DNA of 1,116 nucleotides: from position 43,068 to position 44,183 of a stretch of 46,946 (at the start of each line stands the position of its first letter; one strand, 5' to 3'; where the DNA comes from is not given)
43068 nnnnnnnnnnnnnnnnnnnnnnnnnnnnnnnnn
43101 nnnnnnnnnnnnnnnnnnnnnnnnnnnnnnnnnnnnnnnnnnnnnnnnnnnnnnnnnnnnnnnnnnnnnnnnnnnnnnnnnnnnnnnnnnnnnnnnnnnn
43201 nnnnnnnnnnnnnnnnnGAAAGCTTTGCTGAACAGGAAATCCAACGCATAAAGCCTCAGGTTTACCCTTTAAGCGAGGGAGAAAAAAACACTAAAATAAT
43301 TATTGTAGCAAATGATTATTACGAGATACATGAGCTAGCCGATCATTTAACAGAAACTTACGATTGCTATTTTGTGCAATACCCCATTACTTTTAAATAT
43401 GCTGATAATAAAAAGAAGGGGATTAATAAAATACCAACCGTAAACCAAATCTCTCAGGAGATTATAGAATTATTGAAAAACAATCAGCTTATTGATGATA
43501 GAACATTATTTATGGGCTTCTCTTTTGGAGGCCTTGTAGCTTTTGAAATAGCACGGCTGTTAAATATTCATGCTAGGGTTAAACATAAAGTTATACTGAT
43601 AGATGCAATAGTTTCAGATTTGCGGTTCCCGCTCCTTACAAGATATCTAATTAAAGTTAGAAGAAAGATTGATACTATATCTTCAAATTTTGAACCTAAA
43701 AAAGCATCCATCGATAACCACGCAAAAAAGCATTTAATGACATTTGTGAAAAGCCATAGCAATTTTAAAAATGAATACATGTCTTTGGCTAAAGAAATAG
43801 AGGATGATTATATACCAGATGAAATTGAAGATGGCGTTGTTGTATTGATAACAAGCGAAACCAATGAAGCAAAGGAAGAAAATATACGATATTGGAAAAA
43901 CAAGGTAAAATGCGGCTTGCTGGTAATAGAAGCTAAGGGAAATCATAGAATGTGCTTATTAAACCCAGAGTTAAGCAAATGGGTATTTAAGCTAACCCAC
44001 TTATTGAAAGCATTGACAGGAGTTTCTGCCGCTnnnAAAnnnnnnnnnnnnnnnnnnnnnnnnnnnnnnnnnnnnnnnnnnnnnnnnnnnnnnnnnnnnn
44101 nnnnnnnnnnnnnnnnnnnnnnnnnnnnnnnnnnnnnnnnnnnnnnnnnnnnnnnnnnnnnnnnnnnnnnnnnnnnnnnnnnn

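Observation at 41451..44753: Orphan NRPS-like A-T-TE enzyme with a dedicated Sfp-type PPTase, next to the exopolysaccharide locus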

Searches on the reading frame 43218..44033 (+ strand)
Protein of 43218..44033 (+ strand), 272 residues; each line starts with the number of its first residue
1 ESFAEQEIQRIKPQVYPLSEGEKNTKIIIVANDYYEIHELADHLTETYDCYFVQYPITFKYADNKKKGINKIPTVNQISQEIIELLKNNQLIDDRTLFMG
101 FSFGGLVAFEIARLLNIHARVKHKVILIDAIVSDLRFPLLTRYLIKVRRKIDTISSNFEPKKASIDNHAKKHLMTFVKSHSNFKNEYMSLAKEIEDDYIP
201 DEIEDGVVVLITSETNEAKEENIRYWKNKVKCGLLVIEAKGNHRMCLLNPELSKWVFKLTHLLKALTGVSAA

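Call 18: search_protein_families(library=ncbifam, proteins=[window:43218-44033:+], max_evalue=10)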
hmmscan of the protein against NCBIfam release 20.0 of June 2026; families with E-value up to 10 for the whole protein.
window:43218-44033:+ (272 aa): 5 families
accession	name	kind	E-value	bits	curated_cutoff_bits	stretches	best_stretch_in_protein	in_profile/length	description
NF006449.0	PRK08775.1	equivalog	0.076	11.9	296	1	59-126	106-169/344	homoserine O-succinyltransferase MetX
NF040607.1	mycolic_Pks13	equivalog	0.08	10.3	2100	1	93-133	1479-1519/1680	polyketide synthase Pks13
TIGR03611.1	RutD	equivalog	0.11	11.9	238.5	1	69-130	57-113/258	pyrimidine utilization protein D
TIGR01738.1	bioH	equivalog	0.13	11.9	206.95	1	90-115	61-86/245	pimeloyl-ACP methyl ester esterase BioH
TIGR02427.1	protocat_pcaD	equivalog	0.17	11.3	255.85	1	73-113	60-98/251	3-oxoadipate enol-lactonase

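Call 19: search_protein_families(library=pfam, proteins=[window:43218-44033:+], max_evalue=10)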
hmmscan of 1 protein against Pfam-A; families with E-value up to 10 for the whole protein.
window:43218-44033:+ (272 aa): 5 families
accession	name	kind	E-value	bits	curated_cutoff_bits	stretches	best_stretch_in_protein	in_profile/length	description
PF00975.26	Thioesterase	-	3e-07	31.3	26.4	1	40-187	19-159/226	Thioesterase domain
PF05057.20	DUF676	-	0.011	15.7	20.3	1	63-114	49-98/217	Putative serine esterase (DUF676)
PF13905.12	Thioredoxin_8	-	0.068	13.9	27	1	15-75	23-85/94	Thioredoxin-like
PF02230.22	Abhydrolase_2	-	0.093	13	23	1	65-111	76-122/217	Phospholipase/Carboxylesterase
PF12697.13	Abhydrolase_6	-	0.12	13.5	26.3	1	92-139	64-100/217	Alpha/beta hydrolase family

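Call 20: search_solved_structures(query=window:43218-44033:+, max_evalue=10)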
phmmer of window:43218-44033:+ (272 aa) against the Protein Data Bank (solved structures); distinct sequences matched with E-value up to 10: 9.
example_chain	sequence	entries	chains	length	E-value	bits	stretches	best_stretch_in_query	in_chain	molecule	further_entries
6fvj_A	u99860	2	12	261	0.00037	23.2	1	63-114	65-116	Thioesterase | Probable thioesterase TesA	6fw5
8gps_A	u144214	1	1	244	0.0094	18.6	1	74-239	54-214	MgtE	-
3hic_A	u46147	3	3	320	0.022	17.4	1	183-251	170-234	Lin2199 protein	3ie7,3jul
3q1y_A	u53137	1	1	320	0.022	17.4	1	183-251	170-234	Lin2199 protein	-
3dqz_A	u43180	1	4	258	0.27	13.8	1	68-134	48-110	Alpha-hydroxynitrile lyase-like protein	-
6cod_A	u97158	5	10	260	0.32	13.6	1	68-132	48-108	Alpha-hydroxynitrile lyase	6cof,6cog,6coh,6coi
6cob_A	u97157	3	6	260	0.32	13.6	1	68-132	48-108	Alpha-hydroxynitrile lyase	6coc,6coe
3lcr_A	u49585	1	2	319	0.58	12.8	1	90-131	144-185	Tautomycetin biosynthetic PKS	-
6ojc_A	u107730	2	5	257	1.3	11.6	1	70-130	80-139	NocB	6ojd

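Call 22: find_homologous_proteins(query=window:43218-44033:+, max_evalue=0.001)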
Query window:43218-44033:+: 607 candidates shared short words with the query, none scored E <= 0.001.

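Call 26: find_related_loci(query=A2, collection=genome_contigs, flank=10000)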
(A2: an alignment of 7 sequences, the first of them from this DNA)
Query A2 (262 aa) in genome_contigs; peptide patterns used: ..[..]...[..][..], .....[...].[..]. (x = any residue, [..] = any of these).
600 stretches matched a pattern (row limit reached: there are more); 88 encode a relative of the query (tblastn E <= 1e-3); the best 80 are kept; 80 distinct loci.
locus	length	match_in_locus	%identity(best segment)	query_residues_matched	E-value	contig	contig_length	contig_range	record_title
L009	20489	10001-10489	31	90-255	4e-9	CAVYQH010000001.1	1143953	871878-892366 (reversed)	MAG: uncultured proteobacterium isolate MFD06229.bin.1.185 genome assembly, contig: contig_10851, whole genome shotgun s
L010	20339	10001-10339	34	5-105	7e-9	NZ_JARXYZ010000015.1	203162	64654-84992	Kitasatospora sp. MAA19 Ga0532207_15, whole genome shotgun sequence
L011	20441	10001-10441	30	90-234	1e-8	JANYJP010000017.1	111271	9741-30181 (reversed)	MAG: Bacteroidales bacterium isolate GL140_4_metabinner_12 GL140_4_k141_2530101, whole genome shotgun sequence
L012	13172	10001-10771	20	3-258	4e-8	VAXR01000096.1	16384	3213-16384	MAG: Actinobacteria bacterium isolate AC_37 14_1009_16_40cm_scaffold_15978, whole genome shotgun sequence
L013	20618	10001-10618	21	64-251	4e-8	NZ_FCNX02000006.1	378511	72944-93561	Caballeronia fortuita isolate LMG 29320 contig000006, whole genome shotgun sequence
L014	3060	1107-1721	26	9-233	4e-8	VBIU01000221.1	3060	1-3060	MAG: Chloroflexi bacterium isolate CF_138 14_1009_16_40cm_scaffold_166544, whole genome shotgun sequence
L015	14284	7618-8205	26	64-254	2e-8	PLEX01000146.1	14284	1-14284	MAG: Bryobacterales bacterium isolate bog_234 73.20110800_S3S.41_contig_195, whole genome shotgun sequence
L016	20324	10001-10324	31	9-124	8e-8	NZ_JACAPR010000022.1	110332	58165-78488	Pseudomonas gingeri strain D8001 run0228_D8001_S21_L004_contig_22, whole genome shotgun sequence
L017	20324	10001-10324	31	9-124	1e-7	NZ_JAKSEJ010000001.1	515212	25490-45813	Pseudomonas entomophila strain Au-Pse2 contig_1_len_515212, whole genome shotgun sequence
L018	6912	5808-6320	27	90-254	1e-7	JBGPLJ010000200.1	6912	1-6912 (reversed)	MAG: Steroidobacteraceae bacterium isolate OBJ_0618_7090110_265 k141_1509736_length_6912_cov_15.0000, whole genome shotg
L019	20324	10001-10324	31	9-124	1e-7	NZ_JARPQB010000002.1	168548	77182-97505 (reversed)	Pseudomonas entomophila strain COR5 contig2, whole genome shotgun sequence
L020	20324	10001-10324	32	9-124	3e-7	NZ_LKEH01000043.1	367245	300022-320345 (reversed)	Pseudomonas viridiflava strain ICMP 2848 scaffold7, whole genome shotgun sequence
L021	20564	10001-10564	24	88-255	3e-7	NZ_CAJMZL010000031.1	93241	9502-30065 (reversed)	Caballeronia sp. J97 31, whole genome shotgun sequence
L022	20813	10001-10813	22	5-256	3e-7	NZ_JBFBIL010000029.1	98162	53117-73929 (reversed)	Kitasatospora sp. NPDC088351 NPDC088351_187_D5.ctg-0029, whole genome shotgun sequence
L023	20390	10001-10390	26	4-138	3e-7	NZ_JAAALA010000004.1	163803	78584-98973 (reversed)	Caulobacter sp. SLTY SLTYS3_4, whole genome shotgun sequence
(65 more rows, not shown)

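Call 52: predict_structure(alignment_id=A2)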
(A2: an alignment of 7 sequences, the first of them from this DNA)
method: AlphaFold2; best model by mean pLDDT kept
length: 262 residues; sequences in the alignment: 7
mean_pLDDT: 74.8   pTM: 0.78
mean pLDDT of the five models: 74.8, 72.6, 70.3, 68.1, 43.6
residues with pLDDT >= 90: 41; 70-90: 139; 50-70: 57; < 50: 25
segments of 3 or more residues with pLDDT < 50: 147-163, 258-262
pLDDT, mean of each block of 10 residues (from residue 1): 86 84 74 81 85 81 89 95 90 88 87 83 72 69 51 44 50 68 84 84 75 88 81 55 60 51 31
secondary structure, 60 per line:
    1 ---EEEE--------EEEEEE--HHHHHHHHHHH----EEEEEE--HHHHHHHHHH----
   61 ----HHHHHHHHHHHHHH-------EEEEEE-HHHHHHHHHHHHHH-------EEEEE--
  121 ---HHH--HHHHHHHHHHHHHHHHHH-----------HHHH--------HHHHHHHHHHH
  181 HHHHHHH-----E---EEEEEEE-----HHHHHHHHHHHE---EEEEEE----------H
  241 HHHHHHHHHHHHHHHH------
elements in order: E4-7 E16-21 H24-34 E39-44 H47-56 H65-78 E86-91 H93-106 E114-118 H129-146 H158-161 H170-187 E197-203 H209-219 E224-229 H240-256

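Call 56: fold_search(model_id=the predicted structure, library=pdb)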
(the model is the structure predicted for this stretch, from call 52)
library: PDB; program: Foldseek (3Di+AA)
matches with E <= 10: 1716; with E <= 0.001: 993
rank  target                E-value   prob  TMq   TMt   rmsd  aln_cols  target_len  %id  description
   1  6ecc                  1.7e-11  1.00  0.59  0.66   8.8       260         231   15  Vlm2 thioesterase domain wild type structure 2 (released 2018-12-12)
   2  6ecd_A                3.0e-11  1.00  0.57  0.61   7.9       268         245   14  Vlm2 thioesterase domain with genetically encoded 2,3-diaminopropionic acid bound with a tetradepsipeptide (released 2018-12-12)
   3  6ecb                  4.9e-11  1.00  0.61  0.60   7.4       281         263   16  Vlm2 thioesterase domain wild type structure 1 (released 2018-12-12)
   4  4zxh                  1.3e-10  1.00  0.61  0.14   8.3       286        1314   15  Crystal Structure of holo-AB3403 a four domain nonribosomal peptide synthetase from Acinetobacter Baumanii (released 2015-12-30)
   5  6ojc                  1.6e-10  1.00  0.61  0.70   6.6       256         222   16  A high-resolution crystal structure of NocB thioesterase domain from Nocardicin cluster (released 2019-09-11)
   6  8q0u_B                4.9e-10  1.00  0.59  0.57  10.5       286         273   15  Identification and optimisation of novel inhibitors of the Polyketide synthetase 13 thioesterase domain with antituber (released 2023-11-22)
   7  2px6_A                6.7e-10  1.00  0.59  0.61   9.5       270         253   16  Crystal structure of the thioesterase domain of human fatty acid synthase inhibited by Orlistat (released 2007-07-10)
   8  6ece_A                6.7e-10  1.00  0.54  0.55   7.5       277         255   15  Vlm2 thioesterase domain with genetically encoded 2,3-diaminopropionic acid bound with a dodecadepsipeptide, space gro (released 2018-12-12)
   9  5v41_B                7.1e-10  1.00  0.59  0.57  10.6       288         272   15  Crystal Structure of Mtb Pks13 Thioesterase domain in complex with inhibitor TAM5 (released 2017-07-05)
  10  7r0x                  7.1e-10  1.00  0.59  0.52   9.5       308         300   13  Structure of the branching thioesterase from oocydin biosynthesis (released 2022-08-10)
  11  3lcr_A                8.1e-10  1.00  0.62  0.60   6.2       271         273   15  Thioesterase from Tautomycetin Biosynthhetic Pathway (released 2010-08-18)
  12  6ojd_C                8.1e-10  1.00  0.61  0.70   6.4       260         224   16  A high-resolution crystal structure of covalent complex of NocB thioesterase domain with fluorophosphonate nocardicin  (released 2019-09-11)
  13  5v3x_A                8.1e-10  1.00  0.60  0.58  10.7       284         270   15  Crystal Structure of Mtb Pks13 Thioesterase domain in complex with inhibitor TAM1 (released 2017-07-05)
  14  5v3x_B                8.1e-10  1.00  0.59  0.57  10.5       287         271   16  Crystal Structure of Mtb Pks13 Thioesterase domain in complex with inhibitor TAM1 (released 2017-07-05)
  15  7vjt_A                9.7e-10  1.00  0.60  0.57  10.5       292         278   15  Crystal Structure of Mtb Pks13-TE in complex with inhibitor coumestan derivative 8 (released 2022-09-28)
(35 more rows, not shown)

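Call 74: search_protein_representatives(alignment_id=A2)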
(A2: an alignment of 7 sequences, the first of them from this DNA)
Query: 7 sequences, 266 profile positions. Proteins with E-value up to 0.001 (for the whole library): 672; up to 1e-10: 6; up to 1e-30: 1. The best 150 are listed.
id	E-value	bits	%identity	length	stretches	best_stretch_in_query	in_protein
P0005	1.9e-134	463.8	-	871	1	1-263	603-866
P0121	6.6e-13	65.3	-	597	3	29-256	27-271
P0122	3.2e-12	63.1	-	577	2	3-120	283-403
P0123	1.9e-11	60.5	-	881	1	88-258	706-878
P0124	5.4e-11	59.0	-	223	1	59-255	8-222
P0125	9.2e-11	58.3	-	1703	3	85-256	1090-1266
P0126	1.9e-10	57.3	-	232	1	63-258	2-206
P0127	3.2e-10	56.5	-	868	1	64-256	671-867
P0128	3.9e-10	56.2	-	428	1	52-256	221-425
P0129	4.3e-10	56.1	-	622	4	183-251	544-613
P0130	4.4e-10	56.0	-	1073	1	57-255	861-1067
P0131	1.5e-09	54.3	-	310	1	62-245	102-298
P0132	3.2e-09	53.2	-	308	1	85-240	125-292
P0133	5.2e-09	52.5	-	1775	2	7-249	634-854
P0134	5.7e-09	52.4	-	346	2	182-259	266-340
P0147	5.5e-08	49.2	-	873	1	66-258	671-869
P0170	2.4e-07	47.1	-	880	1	86-256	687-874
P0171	2.4e-07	47.1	-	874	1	54-248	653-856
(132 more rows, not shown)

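Call 76: list_cluster_members(proteins=[P0170, P0147, P0171, P0003, P0006, P0007, P0002, P0001])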
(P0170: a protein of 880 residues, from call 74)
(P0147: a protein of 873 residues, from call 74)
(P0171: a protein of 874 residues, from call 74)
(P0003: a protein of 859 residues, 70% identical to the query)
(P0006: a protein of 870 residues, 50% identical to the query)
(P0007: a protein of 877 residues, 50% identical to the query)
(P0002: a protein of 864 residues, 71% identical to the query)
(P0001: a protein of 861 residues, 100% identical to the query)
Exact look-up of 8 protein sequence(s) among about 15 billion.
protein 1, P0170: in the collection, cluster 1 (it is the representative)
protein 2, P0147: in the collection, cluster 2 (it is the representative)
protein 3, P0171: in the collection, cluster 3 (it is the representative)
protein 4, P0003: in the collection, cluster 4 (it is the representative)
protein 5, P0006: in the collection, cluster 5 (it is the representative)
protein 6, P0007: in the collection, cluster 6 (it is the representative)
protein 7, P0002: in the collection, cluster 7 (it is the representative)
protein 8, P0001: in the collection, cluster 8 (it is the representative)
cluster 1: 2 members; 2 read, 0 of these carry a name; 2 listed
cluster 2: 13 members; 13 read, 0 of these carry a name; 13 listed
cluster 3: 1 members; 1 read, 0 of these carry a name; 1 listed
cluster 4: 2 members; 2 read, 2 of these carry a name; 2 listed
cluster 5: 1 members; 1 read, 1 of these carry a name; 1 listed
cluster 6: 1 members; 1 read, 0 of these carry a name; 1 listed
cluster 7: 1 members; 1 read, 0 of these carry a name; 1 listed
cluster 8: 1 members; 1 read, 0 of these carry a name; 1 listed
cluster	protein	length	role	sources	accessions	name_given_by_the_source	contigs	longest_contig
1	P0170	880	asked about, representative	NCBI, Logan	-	-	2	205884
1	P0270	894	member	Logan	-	-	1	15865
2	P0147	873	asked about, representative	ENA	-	-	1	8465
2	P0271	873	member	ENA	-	-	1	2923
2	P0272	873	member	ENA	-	-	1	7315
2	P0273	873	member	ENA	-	-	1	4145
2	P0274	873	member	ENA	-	-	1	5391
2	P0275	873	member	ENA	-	-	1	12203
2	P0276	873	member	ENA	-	-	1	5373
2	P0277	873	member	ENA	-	-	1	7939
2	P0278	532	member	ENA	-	-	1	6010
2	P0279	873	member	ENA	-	-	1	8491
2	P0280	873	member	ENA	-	-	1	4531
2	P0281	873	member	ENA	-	-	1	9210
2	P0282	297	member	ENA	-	-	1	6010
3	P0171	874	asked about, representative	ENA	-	-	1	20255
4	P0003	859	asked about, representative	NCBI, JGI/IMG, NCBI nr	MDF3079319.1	MAG: hypothetical protein K0S09_3208 [Sphingobacteriaceae bacterium] | long-chain acyl-CoA synthetase | hypothetical protein [Sphingobacteriaceae bacterium]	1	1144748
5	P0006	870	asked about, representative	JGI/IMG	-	long-chain acyl-CoA synthetase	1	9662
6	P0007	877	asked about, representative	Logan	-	-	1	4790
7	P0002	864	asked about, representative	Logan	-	-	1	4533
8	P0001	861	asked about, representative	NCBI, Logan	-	-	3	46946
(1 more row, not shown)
